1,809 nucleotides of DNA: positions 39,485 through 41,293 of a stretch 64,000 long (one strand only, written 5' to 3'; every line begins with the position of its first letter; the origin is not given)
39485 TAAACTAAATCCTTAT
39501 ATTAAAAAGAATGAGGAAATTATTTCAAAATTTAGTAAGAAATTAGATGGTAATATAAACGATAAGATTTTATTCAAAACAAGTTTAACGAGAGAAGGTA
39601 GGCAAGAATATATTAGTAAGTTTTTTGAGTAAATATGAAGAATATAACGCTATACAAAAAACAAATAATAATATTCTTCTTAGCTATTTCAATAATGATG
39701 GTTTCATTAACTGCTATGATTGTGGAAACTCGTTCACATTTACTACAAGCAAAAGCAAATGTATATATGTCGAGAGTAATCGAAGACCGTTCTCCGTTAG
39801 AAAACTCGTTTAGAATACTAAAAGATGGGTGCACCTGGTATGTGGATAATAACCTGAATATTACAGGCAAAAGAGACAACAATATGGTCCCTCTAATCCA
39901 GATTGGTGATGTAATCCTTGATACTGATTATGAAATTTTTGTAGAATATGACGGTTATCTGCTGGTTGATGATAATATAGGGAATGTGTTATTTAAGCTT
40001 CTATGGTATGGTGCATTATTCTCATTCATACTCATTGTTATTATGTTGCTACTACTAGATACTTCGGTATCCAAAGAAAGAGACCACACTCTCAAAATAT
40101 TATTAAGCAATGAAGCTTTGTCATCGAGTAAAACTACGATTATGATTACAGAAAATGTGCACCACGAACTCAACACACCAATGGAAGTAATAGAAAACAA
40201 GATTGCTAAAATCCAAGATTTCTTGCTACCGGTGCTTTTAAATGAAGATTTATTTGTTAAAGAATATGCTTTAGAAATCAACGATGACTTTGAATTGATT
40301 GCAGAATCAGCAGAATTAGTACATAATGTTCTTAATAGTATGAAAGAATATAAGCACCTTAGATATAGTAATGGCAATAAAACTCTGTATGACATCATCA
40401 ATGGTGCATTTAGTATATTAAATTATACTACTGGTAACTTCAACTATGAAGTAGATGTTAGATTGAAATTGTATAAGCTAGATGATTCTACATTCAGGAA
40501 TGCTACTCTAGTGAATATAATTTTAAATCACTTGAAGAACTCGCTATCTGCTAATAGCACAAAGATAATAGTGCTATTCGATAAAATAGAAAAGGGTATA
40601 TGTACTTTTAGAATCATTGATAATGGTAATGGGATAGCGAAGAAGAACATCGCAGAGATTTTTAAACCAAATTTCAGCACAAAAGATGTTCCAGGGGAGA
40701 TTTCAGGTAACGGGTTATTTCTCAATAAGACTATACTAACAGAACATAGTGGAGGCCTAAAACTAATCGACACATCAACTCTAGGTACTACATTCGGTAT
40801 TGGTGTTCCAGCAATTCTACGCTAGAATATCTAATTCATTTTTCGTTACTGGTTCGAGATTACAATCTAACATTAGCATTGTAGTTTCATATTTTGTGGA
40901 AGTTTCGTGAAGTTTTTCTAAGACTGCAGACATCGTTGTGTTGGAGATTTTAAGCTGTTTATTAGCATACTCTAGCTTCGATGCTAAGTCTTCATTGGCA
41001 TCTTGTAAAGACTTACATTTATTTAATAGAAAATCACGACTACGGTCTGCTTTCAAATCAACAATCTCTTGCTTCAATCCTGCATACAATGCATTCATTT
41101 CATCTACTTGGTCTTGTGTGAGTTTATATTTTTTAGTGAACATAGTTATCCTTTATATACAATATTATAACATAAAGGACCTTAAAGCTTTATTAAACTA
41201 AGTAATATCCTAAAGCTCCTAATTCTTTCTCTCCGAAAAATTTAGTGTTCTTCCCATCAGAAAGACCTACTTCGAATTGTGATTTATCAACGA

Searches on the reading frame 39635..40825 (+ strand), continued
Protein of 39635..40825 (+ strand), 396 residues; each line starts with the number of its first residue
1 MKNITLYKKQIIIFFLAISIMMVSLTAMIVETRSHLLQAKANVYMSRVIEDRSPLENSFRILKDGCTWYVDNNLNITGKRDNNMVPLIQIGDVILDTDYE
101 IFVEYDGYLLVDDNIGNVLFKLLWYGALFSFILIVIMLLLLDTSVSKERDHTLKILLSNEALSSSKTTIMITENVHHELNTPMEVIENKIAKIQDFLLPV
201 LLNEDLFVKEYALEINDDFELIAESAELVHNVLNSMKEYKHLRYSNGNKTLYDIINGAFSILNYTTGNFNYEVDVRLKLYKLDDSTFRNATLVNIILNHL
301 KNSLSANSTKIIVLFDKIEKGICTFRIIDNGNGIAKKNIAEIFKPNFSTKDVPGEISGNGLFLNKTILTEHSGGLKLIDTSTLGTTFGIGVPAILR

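Call 27: search_solved_structures(query=window:39635-40825:+, max_evalue=0.001, show_alignments=2)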
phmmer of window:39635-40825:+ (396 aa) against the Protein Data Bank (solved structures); distinct sequences matched with E-value up to 0.001: 7.
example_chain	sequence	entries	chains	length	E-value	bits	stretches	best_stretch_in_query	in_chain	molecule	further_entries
4jas_A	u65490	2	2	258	9.8e-07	31.5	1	172-392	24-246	Histidine kinase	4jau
4biw_A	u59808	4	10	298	6.6e-05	25.4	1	293-392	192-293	SENSOR PROTEIN CPXA | Sensor histidine kinase CpxA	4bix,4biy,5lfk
4biu_A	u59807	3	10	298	6.8e-05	25.4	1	293-392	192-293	SENSOR PROTEIN CPXA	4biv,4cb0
9jfj_A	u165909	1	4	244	6.9e-05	25.4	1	290-393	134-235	Sensor histidine kinase ZraS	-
4biz_A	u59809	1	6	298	8.5e-05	25.1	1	293-392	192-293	SENSOR PROTEIN CPXA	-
3d36_A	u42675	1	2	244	0.00011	24.8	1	295-392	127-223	Sporulation kinase B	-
6paj_A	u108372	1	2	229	0.00019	23.9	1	174-392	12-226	Sensor protein SrrB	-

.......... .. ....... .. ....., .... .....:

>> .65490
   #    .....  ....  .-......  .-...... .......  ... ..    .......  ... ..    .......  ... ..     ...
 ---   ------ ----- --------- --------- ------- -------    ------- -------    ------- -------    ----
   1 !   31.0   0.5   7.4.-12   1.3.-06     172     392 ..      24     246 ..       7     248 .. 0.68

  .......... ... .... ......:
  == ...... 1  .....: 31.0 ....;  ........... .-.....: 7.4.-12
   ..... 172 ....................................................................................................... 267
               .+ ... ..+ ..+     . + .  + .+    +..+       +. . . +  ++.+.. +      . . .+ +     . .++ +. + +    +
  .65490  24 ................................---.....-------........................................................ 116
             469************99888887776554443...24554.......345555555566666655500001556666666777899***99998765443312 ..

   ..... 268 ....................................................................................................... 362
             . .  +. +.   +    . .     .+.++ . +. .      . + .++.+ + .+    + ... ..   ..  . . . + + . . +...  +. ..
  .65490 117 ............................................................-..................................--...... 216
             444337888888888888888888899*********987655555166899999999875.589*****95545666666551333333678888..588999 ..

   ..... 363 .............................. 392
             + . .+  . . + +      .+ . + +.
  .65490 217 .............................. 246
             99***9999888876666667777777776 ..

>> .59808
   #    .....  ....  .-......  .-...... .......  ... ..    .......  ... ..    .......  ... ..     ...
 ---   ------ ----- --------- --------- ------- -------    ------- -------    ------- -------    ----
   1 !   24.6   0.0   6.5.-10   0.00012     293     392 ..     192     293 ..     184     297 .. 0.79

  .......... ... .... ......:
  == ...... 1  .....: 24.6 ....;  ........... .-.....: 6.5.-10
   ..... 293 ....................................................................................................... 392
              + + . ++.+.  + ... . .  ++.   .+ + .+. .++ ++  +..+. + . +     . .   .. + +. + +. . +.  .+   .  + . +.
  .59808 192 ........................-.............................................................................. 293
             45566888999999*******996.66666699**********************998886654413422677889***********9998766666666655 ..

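Call 62: predict_structure(alignment_id=A4)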
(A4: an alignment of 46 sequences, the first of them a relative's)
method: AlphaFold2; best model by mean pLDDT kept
length: 396 residues; sequences in the alignment: 46
mean_pLDDT: 77.1   pTM: 0.50
mean pLDDT of the five models: 77.1, 76.2, 75.9, 75.3, 74.4
residues with pLDDT >= 90: 65; 70-90: 206; 50-70: 105; < 50: 20
segments of 3 or more residues with pLDDT < 50: 49-57, 349-357
pLDDT, mean of each block of 10 residues (from residue 1): 78 89 86 78 59 45 63 53 61 70 68 75 88 89 84 73 63 70 83 87 69 85 81 67 67 89 75 94 81 88 88 94 94 86 65 49 85 90 92 90
secondary structure, 60 per line:
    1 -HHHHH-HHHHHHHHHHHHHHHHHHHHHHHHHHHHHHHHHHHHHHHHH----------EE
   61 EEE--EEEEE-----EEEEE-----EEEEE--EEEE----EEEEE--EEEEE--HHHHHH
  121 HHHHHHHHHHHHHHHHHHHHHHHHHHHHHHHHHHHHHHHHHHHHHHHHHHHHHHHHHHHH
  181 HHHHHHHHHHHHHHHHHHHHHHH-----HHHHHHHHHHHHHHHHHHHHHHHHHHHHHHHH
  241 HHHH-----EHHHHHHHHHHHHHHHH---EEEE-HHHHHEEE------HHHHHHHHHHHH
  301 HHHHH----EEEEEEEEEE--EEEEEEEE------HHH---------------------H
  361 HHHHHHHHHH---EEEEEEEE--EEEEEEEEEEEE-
elements in order: H2-6 H8-48 E59-63 E66-70 E76-80 E86-90 E93-96 E101-105 E108-112 H115-203 H209-244 H251-266 E270-273 H275-279 E280-282 H289-305 E310-319 E322-329 H360-370 E374-381 E384-395
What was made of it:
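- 39662..40069 (+): Sensor part: TM1 (about residues 10-32), an extracytoplasmic loop (33-118) predicted to be small and all-beta, and TM2 (about 119-145). AF2 gives seven short strands at residues 59-112 with low pLDDT of 45-70 (call 62).
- On Sensor histidine kinase, HisKA-type (class I): The model has helices 115-203 and 209-244 (call 62). AF2 helices at 8-48 and 115 onward flank a beta-rich loop (call 62).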

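Call 66: fold_search(model_id=the predicted structure, library=pdb)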
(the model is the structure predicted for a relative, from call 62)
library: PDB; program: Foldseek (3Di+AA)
matches with E <= 10: 818; with E <= 0.001: 332
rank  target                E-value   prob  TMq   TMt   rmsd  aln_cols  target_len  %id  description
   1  4gcz_A                1.5e-12  1.00  0.42  0.45  17.7       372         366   14  Structure of a blue-light photoreceptor (released 2013-06-19)
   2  8a6x_B                1.5e-12  1.00  0.32  0.34  25.3       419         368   13  Crystal structure of a chimeric LOV-Histidine kinase SB2F1 (asymmetrical variant, trigonal form with long c axis) (released 2024-01-10)
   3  8a52_A                5.4e-12  1.00  0.32  0.34  24.4       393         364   13  Crystal structure of a chimeric LOV-Histidine kinase SB2F1 (asymmetrical variant, trigonal form with long c-axis) (released 2023-12-27)
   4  8a7f_A                8.2e-12  1.00  0.32  0.34  25.0       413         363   13  Crystal structure of a chimeric LOV-Histidine kinase SB2F1-I66R mutant (asymmetrical variant, trigonal form with long  (released 2024-01-10)
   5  8a7f_B                9.8e-12  1.00  0.32  0.34  24.8       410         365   14  Crystal structure of a chimeric LOV-Histidine kinase SB2F1-I66R mutant (asymmetrical variant, trigonal form with long  (released 2024-01-10)
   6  8a7h_A                1.6e-11  1.00  0.31  0.34  25.0       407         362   13  Crystal structure of a chimeric LOV-Histidine kinase SB2F1-I66R mutant (light state; asymmetrical variant, trigonal fo (released 2024-01-10)
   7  6azr_A                2.8e-11  1.00  0.31  0.50  10.3       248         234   21  Crystal structure of the T264A HK853cp-BeF3-RR468 complex (released 2017-12-27)
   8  6rgz_A                4.2e-11  1.00  0.30  0.48  10.6       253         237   22  Revisiting pH-gated conformational switch. Complex HK853-RR468 pH 6.5 (released 2020-02-19)
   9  8a3u                  5.4e-11  1.00  0.32  0.34  25.1       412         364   13  Crystal structure of a chimeric LOV-Histidine kinase SB2F1 (symmetrical variant, trigonal form with short c-axis) (released 2023-12-20)
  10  5uht_A                6.8e-11  1.00  0.30  0.48  10.2       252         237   22  Structure of the Thermotoga maritima HK853-BeF3-RR468 complex at pH 5.0 (released 2017-12-27)
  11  6rfv_B                6.8e-11  1.00  0.29  0.48  10.5       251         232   21  Revisiting pH-gated conformational switch. Complex HK853-RR468 pH 7 (released 2020-02-19)
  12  6rh0_B                7.2e-11  1.00  0.30  0.48  10.4       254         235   23  Revisiting pH-gated conformational switch. Complex HK853-RR468 pH 5.5 (released 2020-02-19)
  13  6rh8_A                7.6e-11  1.00  0.29  0.47  10.3       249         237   22  Revisiting pH-gated conformational switch. Complex HK853 mutant H260A -RR468 mutant D53A pH 5.3 (released 2020-02-19)
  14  9jfj_D                1.2e-10  1.00  0.32  0.52  17.3       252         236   19  Crystal structure of the cytoplasmic domain of ZraS in ADP-bound form (released 2025-03-26)
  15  4biu_F                1.3e-10  1.00  0.31  0.46  11.2       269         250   18  Crystal structure of CpxAHDC (orthorhombic form 1) (released 2014-02-12)
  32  4jas_A                7.1e-10  1.00  0.29  0.46   9.7       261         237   21  Structural basis of a rationally rewired protein-protein interface (HK853mutant A268V, A271G, T275M, V294T and D297E a (released 2013-09-04)
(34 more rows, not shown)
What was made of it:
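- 40385..40819 (+): CA (catalytic ATP-binding, HATPase_c) domain, residues about 251-395, with the N-box (N298, N302), G1 (D329, G331, G333), F-box (F343, N346) and G2 (G358, G360). Foldseek hits HK853, CpxA and ZraS at E 1e-11 to 1e-9 (call 66).
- On Sensor histidine kinase, HisKA-type (class I): Fold matches HK853, CpxA and ZraS (call 66).
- The AF2 model gives TM1, loop, TM2-DHp hairpin and CA (call 62), with Foldseek hits to HK853, CpxA, ZraS and YF1 at E 1e-12 to 1e-9 (call 66).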

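Call 72: search_protein_families(library=pfam, alignment_id=A4, max_evalue=0.01)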
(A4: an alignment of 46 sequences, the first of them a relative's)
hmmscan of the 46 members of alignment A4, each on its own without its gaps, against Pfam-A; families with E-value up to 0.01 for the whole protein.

A. member 1, P0020 (396 aa): 2 families
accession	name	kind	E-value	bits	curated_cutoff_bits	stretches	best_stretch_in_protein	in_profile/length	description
PF02518.31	HATPase_c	-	2.7e-10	41.1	26.4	1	291-392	5-108/111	Histidine kinase-, DNA gyrase B-, and HSP90-like ATPase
PF13589.12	HATPase_c_3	-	1.3e-06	28.9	25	1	295-352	6-63/137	Histidine kinase-, DNA gyrase B-, and HSP90-like ATPase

B. families by the number of members that match (of 46 scanned): 8 families
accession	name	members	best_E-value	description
PF02518.31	HATPase_c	46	5.7e-18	Histidine kinase-, DNA gyrase B-, and HSP90-like ATPase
PF13589.12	HATPase_c_3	46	1.8e-08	Histidine kinase-, DNA gyrase B-, and HSP90-like ATPase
PF00512.31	HisKA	2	0.0027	His Kinase A (phospho-acceptor) domain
PF01027.25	Bax1-I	1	0.0032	Inhibitor of apoptosis-promoting Bax1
PF14663.11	RasGEF_N_2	1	0.0053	Rapamycin-insensitive companion of mTOR RasGEF_N domain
PF19353.4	DUF5930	1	0.0058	Family of unknown function (DUF5930)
PF14501.12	HATPase_c_5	1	0.0085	GHKL domain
PF13581.12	HATPase_c_2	1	0.0097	Histidine kinase-like ATPase domain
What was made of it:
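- On Sensor histidine kinase, HisKA-type (class I): Only 2 of 46 relatives hit, weakly (best E=0.0027; call 72).
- Closest known: Bacterial HisKA-type two-component pairs with a single-domain response regulator. Different: The DHp is not recognised by Pfam HisKA (call 72).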

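Call 78: search_protein_families(library=pfam, alignment_id=A6, max_evalue=0.001)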
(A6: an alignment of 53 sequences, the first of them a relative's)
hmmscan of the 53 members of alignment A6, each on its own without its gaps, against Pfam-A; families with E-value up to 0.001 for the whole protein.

A. member 1, L004:9464-10705:+ (413 aa): 0 families

B. families by the number of members that match (of 53 scanned): 41 families (the first 25 are shown)
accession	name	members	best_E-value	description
PF07724.20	AAA_2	5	1.9e-23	AAA domain (Cdc48 subfamily)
PF00004.35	AAA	5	1.6e-17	ATPase family associated with various cellular activities (AAA)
PF07728.20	AAA_5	5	1.6e-08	AAA domain (dynein-related subfamily)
PF00493.29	MCM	5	2.4e-08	MCM P-loop domain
PF06689.19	zf-C4_ClpX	5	4.5e-08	ClpX C4-type zinc finger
PF00158.32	Sigma54_activat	5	2.9e-06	Sigma-54 interaction domain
PF10431.15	ClpB_D2-small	4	8.8e-10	C-terminal, D2-small domain, of ClpB protein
PF05496.18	RuvB_N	4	7.4e-07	Holliday junction DNA helicase RuvB P-loop domain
PF12775.13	AAA_7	4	2.3e-05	P-loop containing dynein motor region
PF13401.12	AAA_22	4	2.5e-05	AAA domain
PF13173.12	AAA_14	4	7.7e-05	AAA domain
PF13385.13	Laminin_G_3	3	2e-14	Concanavalin A-like lectin/glucanases superfamily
PF01078.27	Mg_chelatase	3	6.5e-05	Magnesium chelatase, subunit ChlI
PF06068.19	TIP49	3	0.00018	TIP49 P-loop domain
PF05838.17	Glyco_hydro_108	2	2.7e-31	Glycosyl hydrolase 108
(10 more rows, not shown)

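Call 79: search_protein_families(library=phrogs, alignment_id=A6, max_evalue=0.00001)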
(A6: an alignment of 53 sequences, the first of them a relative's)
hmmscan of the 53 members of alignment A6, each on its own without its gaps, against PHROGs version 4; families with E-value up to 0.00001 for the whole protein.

A. member 1, L004:9464-10705:+ (413 aa): 0 families

B. families by the number of members that match (of 53 scanned): 56 families (the first 25 are shown)
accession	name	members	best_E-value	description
phrog_4339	-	5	5.6e-89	-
phrog_5534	-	5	2.7e-26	-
phrog_4871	-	5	4.4e-18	ATP-dependent protease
phrog_3757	-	5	3.9e-14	-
phrog_10401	-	4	1e-11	ATPase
phrog_11838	-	4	9.6e-08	clamp loader of DNA polymerase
phrog_249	-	4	1.1e-07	porphyrin biosynthesis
phrog_5939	-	3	1.5e-35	tail protein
phrog_1419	-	3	5.5e-27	tail protein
phrog_9172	-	3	1.9e-09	-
phrog_5846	-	3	4.9e-08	clamp loader of DNA polymerase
phrog_8638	-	3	6.4e-08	-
phrog_168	-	3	7.1e-07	clamp loader of DNA polymerase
phrog_50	-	3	4e-06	DnaC-like helicase loader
phrog_315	-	2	4.7e-53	endolysin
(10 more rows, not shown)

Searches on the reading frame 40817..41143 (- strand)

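Call 3: search_protein_families(library=pfam, proteins=[window:40817-41143:-], max_evalue=1)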
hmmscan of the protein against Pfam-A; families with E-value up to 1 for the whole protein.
window:40817-41143:- (108 aa): 12 families
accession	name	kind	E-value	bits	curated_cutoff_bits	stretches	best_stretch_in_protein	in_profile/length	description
PF17098.10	Wtap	-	0.0022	18.4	35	1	39-97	90-149/155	WTAP/Mum2p family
PF24245.1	INO80F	-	0.008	16.7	25.1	1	39-65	8-34/47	INO80 complex subunit F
PF13747.11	DUF4164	-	0.011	16.6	27.2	1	21-65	35-84/89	Domain of unknown function (DUF4164)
PF07321.17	YscO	-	0.021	15.3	28.8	1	13-86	48-118/149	Type III secretion protein YscO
PF03836.20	RasGAP_C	-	0.051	14.1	26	1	16-84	27-93/137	RasGAP C-terminus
PF07813.17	LTXXQ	-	0.053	14.7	24.3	1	5-80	12-83/100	LTXXQ motif family protein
PF24136.1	DUF7403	-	0.059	13.9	27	1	50-91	34-75/106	Domain of unknown function (DUF7403)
PF00170.26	bZIP_1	-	0.096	13.2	27.6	1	39-64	31-56/64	bZIP transcription factor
PF07889.17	DUF1664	-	0.19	12.2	34.6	0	37-87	30-80/124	Protein of unknown function (DUF1664)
PF07061.16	Swi5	-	0.47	11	22.1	1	41-80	3-45/80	Swi5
PF12325.13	TMF_TATA_bd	-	0.71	10.5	29.1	0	47-105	43-100/115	TATA element modulatory factor 1 TATA binding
PF04977.20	DivIC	-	0.84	9.9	28.9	0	5-33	18-46/80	Septum formation initiator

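Call 4: search_protein_families(library=phrogs, proteins=[window:40817-41143:-], max_evalue=0.01)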
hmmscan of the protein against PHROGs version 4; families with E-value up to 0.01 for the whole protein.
window:40817-41143:- (108 aa): 0 families
